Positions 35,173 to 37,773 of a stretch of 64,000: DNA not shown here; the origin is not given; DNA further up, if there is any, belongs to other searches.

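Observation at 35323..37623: Radical SAM/SPASM-like enzyme fused to a sulfotransferase-like domain and a duplicated C-terminal module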

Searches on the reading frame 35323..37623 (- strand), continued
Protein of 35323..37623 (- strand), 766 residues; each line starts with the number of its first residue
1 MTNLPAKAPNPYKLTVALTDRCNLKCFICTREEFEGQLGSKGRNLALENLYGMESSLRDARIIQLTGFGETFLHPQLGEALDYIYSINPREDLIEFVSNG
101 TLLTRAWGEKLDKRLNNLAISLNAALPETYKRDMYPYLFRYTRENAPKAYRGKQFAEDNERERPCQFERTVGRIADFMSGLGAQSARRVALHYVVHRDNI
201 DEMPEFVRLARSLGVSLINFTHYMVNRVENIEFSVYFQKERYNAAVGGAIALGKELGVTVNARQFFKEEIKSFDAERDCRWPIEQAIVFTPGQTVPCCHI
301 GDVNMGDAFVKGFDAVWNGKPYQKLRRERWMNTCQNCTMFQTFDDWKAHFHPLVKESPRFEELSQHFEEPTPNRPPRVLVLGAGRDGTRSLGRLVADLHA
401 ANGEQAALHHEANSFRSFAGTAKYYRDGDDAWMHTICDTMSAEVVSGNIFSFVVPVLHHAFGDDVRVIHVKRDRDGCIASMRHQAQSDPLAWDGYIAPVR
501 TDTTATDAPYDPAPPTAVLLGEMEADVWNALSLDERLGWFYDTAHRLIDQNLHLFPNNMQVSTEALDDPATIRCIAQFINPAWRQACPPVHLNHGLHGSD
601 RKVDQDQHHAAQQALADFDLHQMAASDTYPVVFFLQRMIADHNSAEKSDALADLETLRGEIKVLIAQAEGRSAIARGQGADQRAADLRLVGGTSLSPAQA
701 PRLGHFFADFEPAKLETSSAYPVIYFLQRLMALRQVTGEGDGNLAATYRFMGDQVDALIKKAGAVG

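Call 37: search_protein_families(library=pfam, proteins=[L016:174-1259:-, L016:1494-2396:+, L016:2368-3510:-, L016:3604-4467:-, L016:4652-7303:+, L016:7261-7893:+, L016:10592-11713:-, L016:12064-13083:-, L016:13125-14078:-, L016:14100-16208:-], max_evalue=0.0001)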
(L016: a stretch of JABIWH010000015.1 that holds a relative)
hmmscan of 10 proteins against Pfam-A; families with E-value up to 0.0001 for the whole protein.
L016:174-1259:- (361 aa): 4 families
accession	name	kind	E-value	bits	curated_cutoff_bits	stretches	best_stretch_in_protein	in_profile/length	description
PF01370.27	Epimerase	-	1.7e-36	126.3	20.9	1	18-246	1-230/240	NAD dependent epimerase/dehydratase family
PF16363.11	GDP_Man_Dehyd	-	4.4e-18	66.3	27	1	19-251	1-247/332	GDP-mannose 4,6 dehydratase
PF04321.23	RmlD_sub_bind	-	1.1e-08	34.9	27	1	17-173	2-138/287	RmlD substrate binding domain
PF01073.25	3Beta_HSD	-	3.7e-07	29.9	22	1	19-177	1-162/280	3-beta hydroxysteroid dehydrogenase/isomerase family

L016:1494-2396:+ (300 aa): 2 families
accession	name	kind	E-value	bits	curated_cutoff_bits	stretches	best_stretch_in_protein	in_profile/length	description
PF00535.33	Glycos_transf_2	-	1.1e-22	81.2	23.3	1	9-140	3-131/168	Glycosyl transferase family 2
PF13641.12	Glyco_tranf_2_3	-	4.7e-07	30.5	27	1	7-129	4-127/230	Glycosyltransferase like family 2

L016:2368-3510:- (380 aa): 2 families
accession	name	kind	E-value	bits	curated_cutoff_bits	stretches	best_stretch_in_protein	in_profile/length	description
PF01041.23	DegT_DnrJ_EryC1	-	1.4e-109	367.1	19.8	1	11-368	3-359/360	DegT/DnrJ/EryC1/StrS aminotransferase family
PF00155.27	Aminotran_1_2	-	3.4e-05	23.6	19.7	1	36-127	45-152/361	Aminotransferase class I and II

L016:3604-4467:- (287 aa): 8 families
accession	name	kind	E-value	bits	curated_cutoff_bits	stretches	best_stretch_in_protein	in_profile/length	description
PF13649.12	Methyltransf_25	-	8.4e-17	62.1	27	1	75-177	1-97/97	Methyltransferase domain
PF13847.12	Methyltransf_31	-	1.1e-16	61.3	27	1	71-181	3-109/145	Methyltransferase domain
PF08242.18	Methyltransf_12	-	5.9e-15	56.2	30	1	77-178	2-97/98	Methyltransferase domain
PF08241.18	Methyltransf_11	-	1.1e-12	48.8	21.2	1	77-180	2-94/95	Methyltransferase domain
PF13489.12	Methyltransf_23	-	2.3e-09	37.6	27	1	58-187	7-121/164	Methyltransferase domain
PF01209.24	Ubie_methyltran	-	5.9e-07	29.5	20.1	1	72-185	48-155/233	ubiE/COQ5 methyltransferase family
PF01135.25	PCMT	-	1.5e-05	25.3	20.3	1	56-131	58-132/210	Protein-L-isoaspartate(D-aspartate) O-methyltransferase (PCMT)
PF05175.20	MTS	-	8.2e-05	22.7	23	0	65-171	25-120/170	Methyltransferase small domain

L016:4652-7303:+ (883 aa): 19 families
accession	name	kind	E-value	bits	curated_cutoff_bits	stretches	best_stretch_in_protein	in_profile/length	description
PF13844.12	Glyco_transf_41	-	4.1e-69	233.7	25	2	673-859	357-543/543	Glycosyl transferase family 41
PF07719.23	TPR_2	-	1e-36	122.4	27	3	79-110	2-33/34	Tetratricopeptide repeat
PF14559.12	TPR_19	-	4.9e-34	116.9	25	3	223-282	1-60/68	Tetratricopeptide repeat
PF00515.34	TPR_1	-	1.5e-32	110.5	27.8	2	44-77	1-34/34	Tetratricopeptide repeat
PF13432.12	TPR_16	-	3e-27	95.1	32.7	4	16-78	3-65/65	Tetratricopeptide repeat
PF13181.12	TPR_8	-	3.7e-27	92.6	25.7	0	81-110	4-33/34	Tetratricopeptide repeat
PF13431.12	TPR_17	-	2.8e-26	90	24.4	2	101-133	2-34/34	Tetratricopeptide repeat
PF13428.12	TPR_14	-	1.4e-25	87.6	23.5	0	81-121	4-44/44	Tetratricopeptide repeat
PF13424.12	TPR_12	-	1.9e-23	82.9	30.1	1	42-108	1-75/77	Tetratricopeptide repeat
PF13414.12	TPR_11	-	9.4e-23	80.1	26.8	1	60-91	10-41/42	TPR repeat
PF23914.1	TPR_CcmH_CycH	-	3.7e-19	69.5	42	2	206-314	43-154/158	Cytochrome c-type biogenesis protein H TPR domain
PF13176.12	TPR_7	-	1e-13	50.6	27.9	0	114-143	1-32/36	Tetratricopeptide repeat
PF25063.1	ARM_TT21_C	-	1.9e-11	44.6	35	1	111-213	94-198/209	Tetratricopeptide repeat protein 21 C-terminal ARM domain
PF24575.1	TPR_Slam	-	6.5e-09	36.6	35.2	0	209-269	43-103/104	Surface lipoprotein assembly modifier, N-terminal TPR repeats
PF13371.12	TPR_9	-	1.2e-08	35.3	35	1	58-109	9-60/73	Tetratricopeptide repeat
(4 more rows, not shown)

L016:7261-7893:+ (210 aa): 1 family
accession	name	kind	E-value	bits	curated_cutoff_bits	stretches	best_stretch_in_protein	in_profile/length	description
PF00908.23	dTDP_sugar_isom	-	7.7e-57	192.1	27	1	32-200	2-166/168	dTDP-4-dehydrorhamnose 3,5-epimerase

L016:10592-11713:- (373 aa): 7 families
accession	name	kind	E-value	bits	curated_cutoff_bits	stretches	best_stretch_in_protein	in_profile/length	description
PF13489.12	Methyltransf_23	-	5.8e-14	52.6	27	1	29-218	8-162/164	Methyltransferase domain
PF13649.12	Methyltransf_25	-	2.2e-11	44.7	27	1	47-134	1-90/97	Methyltransferase domain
PF08241.18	Methyltransf_11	-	1.2e-07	32.7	21.2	1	49-134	2-84/95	Methyltransferase domain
PF08242.18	Methyltransf_12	-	7e-06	27.1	30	1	49-136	2-91/98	Methyltransferase domain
PF13847.12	Methyltransf_31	-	3.2e-05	24.1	27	1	44-133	4-97/145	Methyltransferase domain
PF06325.19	PrmA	-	4.2e-05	23.6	22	1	42-114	160-230/296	Ribosomal protein L11 methyltransferase (PrmA)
PF05175.20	MTS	-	4.7e-05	23.5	23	1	27-102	16-91/170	Methyltransferase small domain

L016:12064-13083:- (339 aa): 9 families
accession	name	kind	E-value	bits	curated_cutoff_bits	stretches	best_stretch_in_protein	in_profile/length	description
PF01370.27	Epimerase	-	2.4e-58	197.8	20.9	1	13-249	2-240/240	NAD dependent epimerase/dehydratase family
PF16363.11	GDP_Man_Dehyd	-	4.1e-56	191.3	27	1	14-307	2-332/332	GDP-mannose 4,6 dehydratase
PF01073.25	3Beta_HSD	-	3.6e-28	98.8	22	1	13-232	1-224/280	3-beta hydroxysteroid dehydrogenase/isomerase family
PF02719.21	Polysacc_synt_2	-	1.3e-14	54.5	20.2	1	13-263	2-243/293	Polysaccharide biosynthesis protein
PF07993.18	NAD_binding_4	-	2.2e-12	47.1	20.1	1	14-189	1-211/258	Male sterility protein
PF04321.23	RmlD_sub_bind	-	7.3e-12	45.4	27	1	13-236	4-196/287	RmlD substrate binding domain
PF13460.12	NAD_binding_10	-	1.6e-09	38.3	27.2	1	16-149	1-119/184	NAD(P)H-binding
PF00106.31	adh_short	-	6.9e-06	26.1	26.6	1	13-116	4-119/195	short chain dehydrogenase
PF05368.20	NmrA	-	8.8e-05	22.7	27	0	13-128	6-106/298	NmrA-like family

L016:13125-14078:- (317 aa): 1 family
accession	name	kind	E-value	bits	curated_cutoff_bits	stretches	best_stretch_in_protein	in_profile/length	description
PF00669.25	Flagellin_N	-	1.5e-06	28.7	26.6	1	4-137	1-139/139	Bacterial flagellin N-terminal helical region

L016:14100-16208:- (702 aa): 3 families
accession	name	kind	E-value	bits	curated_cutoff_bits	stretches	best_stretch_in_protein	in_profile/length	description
PF22638.1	FlgK_D1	-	1.3e-35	123.5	28.6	1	92-320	4-220/233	Flagellar hook-associated protein FlgK helical domain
PF06429.18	Flg_bbr_C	-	3.5e-09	36.5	23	1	664-701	8-45/46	Flagellar basal body rod FlgEFG protein C-terminal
PF00460.25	Flg_bb_rod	-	7.2e-09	35.9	20.7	1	7-36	1-30/31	Flagella basal body rod protein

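Call 38: fold_search(model_id=the predicted structure, library=pdb)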
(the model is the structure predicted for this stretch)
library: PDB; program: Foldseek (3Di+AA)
matches with E <= 10: 1447; with E <= 0.001: 55
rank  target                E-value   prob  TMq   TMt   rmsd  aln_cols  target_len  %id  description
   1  6efn                  2.3e-09  1.00  0.28  0.54   5.5       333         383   15  Structure of a RiPP maturase, SkfB (released 2018-10-24)
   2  5why_A                6.1e-09  1.00  0.29  0.49   6.7       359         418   13  Structural Insights into Thioether Bond Formation in the Biosynthesis of Sactipeptides (released 2017-07-26)
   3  5wgg_A                2.3e-08  1.00  0.28  0.46   7.2       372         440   14  Structural Insights into Thioether Bond Formation in the Biosynthesis of Sactipeptides (released 2017-07-26)
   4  5why_B                4.4e-08  1.00  0.28  0.47   7.3       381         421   14  Structural Insights into Thioether Bond Formation in the Biosynthesis of Sactipeptides (released 2017-07-26)
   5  5v1t_A                6.0e-08  1.00  0.28  0.45   5.4       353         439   14  Crystal structure of Streptococcus suis SuiB bound to precursor peptide SuiA (released 2017-08-30)
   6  5v1s_A                6.0e-08  1.00  0.29  0.48   6.3       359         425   14  Crystal structure of Streptococcus suis SuiB bound to S-adenosylmethionine (released 2017-08-30)
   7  8hzv_C                9.5e-08  1.00  0.25  0.38   9.3       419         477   12  The crystal structure of a Radical SAM Enzyme DesII (released 2024-07-10)
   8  5v1q_B                1.1e-07  1.00  0.29  0.48   6.2       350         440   15  Crystal structure of Streptococcus suis SuiB (released 2017-08-30)
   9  8hzv_A                3.2e-07  1.00  0.25  0.38   8.7       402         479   13  The crystal structure of a Radical SAM Enzyme DesII (released 2024-07-10)
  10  5vsl_A                3.6e-07  1.00  0.26  0.65   5.7       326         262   15  Crystal structure of viperin with bound [4Fe-4S] cluster and S-adenosylhomocysteine (SAH) (released 2017-06-14)
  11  6q2p_B                3.8e-07  1.00  0.24  0.55   6.4       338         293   16  Crystal structure of mouse viperin bound to cytidine triphosphate and S-adenosylhomocysteine (released 2020-01-22)
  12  6q2q_A                4.0e-07  1.00  0.26  0.61   5.6       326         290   15  Crystal structure of mouse viperin bound to uridine triphosphate and S-adenosylhomocysteine (released 2020-01-22)
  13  9dfn                  4.2e-07  1.00  0.26  0.63   5.7       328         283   16  X-ray crystal structure of the second viperin-like enzyme from Trichoderma virens with bound CTP and SAM (released 2025-02-19)
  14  5v1q_A                4.6e-07  1.00  0.28  0.47   5.6       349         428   14  Crystal structure of Streptococcus suis SuiB (released 2017-08-30)
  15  5v1s_B                5.4e-07  1.00  0.28  0.47   6.3       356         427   15  Crystal structure of Streptococcus suis SuiB bound to S-adenosylmethionine (released 2017-08-30)
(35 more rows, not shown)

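Call 49: search_protein_families(library=pfam, proteins=[P0034, P0035, P0036, P0037, P0038, P0039, P0040, P0041, P0043, P0044], max_evalue=0.01)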
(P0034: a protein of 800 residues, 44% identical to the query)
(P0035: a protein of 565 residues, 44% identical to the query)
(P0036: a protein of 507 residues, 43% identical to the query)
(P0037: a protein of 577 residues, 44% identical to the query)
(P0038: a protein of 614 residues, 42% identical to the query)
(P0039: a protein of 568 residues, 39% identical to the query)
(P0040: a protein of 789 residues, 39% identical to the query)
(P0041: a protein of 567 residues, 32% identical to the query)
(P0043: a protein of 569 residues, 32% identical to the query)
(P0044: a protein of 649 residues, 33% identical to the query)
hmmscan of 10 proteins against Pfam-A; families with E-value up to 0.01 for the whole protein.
P0034 (800 aa): 2 families
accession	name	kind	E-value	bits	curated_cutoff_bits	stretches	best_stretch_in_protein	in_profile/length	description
PF13186.11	SPASM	-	1.4e-07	32.1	21.5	1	256-318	1-67/67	Iron-sulfur cluster-binding domain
PF04055.27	Radical_SAM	-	3e-06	28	29.5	1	11-133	1-125/166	Radical SAM superfamily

P0035 (565 aa): 2 families
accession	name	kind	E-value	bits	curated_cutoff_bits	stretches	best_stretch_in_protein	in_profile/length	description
PF04055.27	Radical_SAM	-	5.4e-10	40.1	29.5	1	11-185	1-164/166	Radical SAM superfamily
PF13186.11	SPASM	-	3.1e-09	37.4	21.5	1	256-316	1-67/67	Iron-sulfur cluster-binding domain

P0036 (507 aa): 2 families
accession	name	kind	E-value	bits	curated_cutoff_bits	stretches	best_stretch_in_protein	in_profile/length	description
PF04055.27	Radical_SAM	-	9.9e-11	42.5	29.5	1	37-211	2-165/166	Radical SAM superfamily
PF13186.11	SPASM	-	2.8e-09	37.6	21.5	1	281-343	1-67/67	Iron-sulfur cluster-binding domain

P0037 (577 aa): 2 families
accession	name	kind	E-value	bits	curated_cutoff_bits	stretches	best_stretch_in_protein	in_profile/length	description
PF04055.27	Radical_SAM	-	2e-09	38.3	29.5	1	3-178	2-166/166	Radical SAM superfamily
PF13186.11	SPASM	-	1.5e-06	28.8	21.5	1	247-309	1-67/67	Iron-sulfur cluster-binding domain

P0038 (614 aa): 2 families
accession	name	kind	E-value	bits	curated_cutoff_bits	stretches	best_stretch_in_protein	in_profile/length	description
PF04055.27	Radical_SAM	-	2.5e-08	34.7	29.5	1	3-120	2-120/166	Radical SAM superfamily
PF13186.11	SPASM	-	1.3e-07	32.2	21.5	1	247-309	1-67/67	Iron-sulfur cluster-binding domain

P0039 (568 aa): 2 families
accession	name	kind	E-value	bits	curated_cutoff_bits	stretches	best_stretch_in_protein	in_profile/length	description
PF04055.27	Radical_SAM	-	4.9e-13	50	29.5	1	13-172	1-160/166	Radical SAM superfamily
PF13186.11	SPASM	-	1.6e-12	47.9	21.5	1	247-307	1-67/67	Iron-sulfur cluster-binding domain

P0040 (789 aa): 2 families
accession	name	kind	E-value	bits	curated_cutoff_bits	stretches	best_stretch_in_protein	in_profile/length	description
PF04055.27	Radical_SAM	-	6.9e-10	39.8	29.5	1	20-139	1-122/166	Radical SAM superfamily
PF13186.11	SPASM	-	1.2e-06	29.1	21.5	1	265-328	1-66/67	Iron-sulfur cluster-binding domain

P0041 (567 aa): 2 families
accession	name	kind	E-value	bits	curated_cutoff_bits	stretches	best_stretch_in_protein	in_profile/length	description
PF04055.27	Radical_SAM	-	6e-15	56.2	29.5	1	19-149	3-136/166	Radical SAM superfamily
PF13186.11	SPASM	-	3.3e-10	40.5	21.5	1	251-308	1-66/67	Iron-sulfur cluster-binding domain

P0043 (569 aa): 2 families
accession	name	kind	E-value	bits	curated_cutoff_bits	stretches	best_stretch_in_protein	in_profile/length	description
PF04055.27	Radical_SAM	-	4.3e-15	56.7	29.5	1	28-170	3-145/166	Radical SAM superfamily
PF13186.11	SPASM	-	4.3e-11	43.4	21.5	1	260-317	1-66/67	Iron-sulfur cluster-binding domain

P0044 (649 aa): 1 family
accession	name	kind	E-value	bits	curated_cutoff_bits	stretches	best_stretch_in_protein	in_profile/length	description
PF04055.27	Radical_SAM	-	1.1e-13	52.1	29.5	1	29-174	4-152/166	Radical SAM superfamily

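Call 51: find_encoding_contigs(protein=P0043, flank=10000, max_places=1)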
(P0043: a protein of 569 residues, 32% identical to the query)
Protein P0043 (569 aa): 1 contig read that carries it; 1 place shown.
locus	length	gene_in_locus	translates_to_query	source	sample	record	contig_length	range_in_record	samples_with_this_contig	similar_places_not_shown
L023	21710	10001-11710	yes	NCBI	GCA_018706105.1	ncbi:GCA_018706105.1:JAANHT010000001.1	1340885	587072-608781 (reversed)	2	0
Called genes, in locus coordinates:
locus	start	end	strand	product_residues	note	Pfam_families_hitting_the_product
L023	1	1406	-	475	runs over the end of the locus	PF01467:CTP_transf_like, PF00294:PfkB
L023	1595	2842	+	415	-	-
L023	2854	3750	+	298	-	PF13489:Methyltransf_23 (weak)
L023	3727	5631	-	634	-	-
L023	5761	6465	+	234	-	PF08242:Methyltransf_12 (weak), PF13649:Methyltransf_25 (weak)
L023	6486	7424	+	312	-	PF13489:Methyltransf_23 (weak)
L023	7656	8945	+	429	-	-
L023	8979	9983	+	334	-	PF05711:TylF, PF13578:Methyltransf_24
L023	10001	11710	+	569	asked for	PF04055:Radical_SAM, PF13186:SPASM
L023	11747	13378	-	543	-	-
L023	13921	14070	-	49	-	-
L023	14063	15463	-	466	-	-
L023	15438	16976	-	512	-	PF03062:MBOAT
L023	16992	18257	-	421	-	PF08421:Methyltransf_13, PF13489:Methyltransf_23, PF08241:Methyltransf_11 (weak), PF08242:Methyltransf_12, PF13649:Methyltransf_25 (weak), PF08484:Methyltransf_14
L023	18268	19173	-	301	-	PF04321:RmlD_sub_bind, PF01370:Epimerase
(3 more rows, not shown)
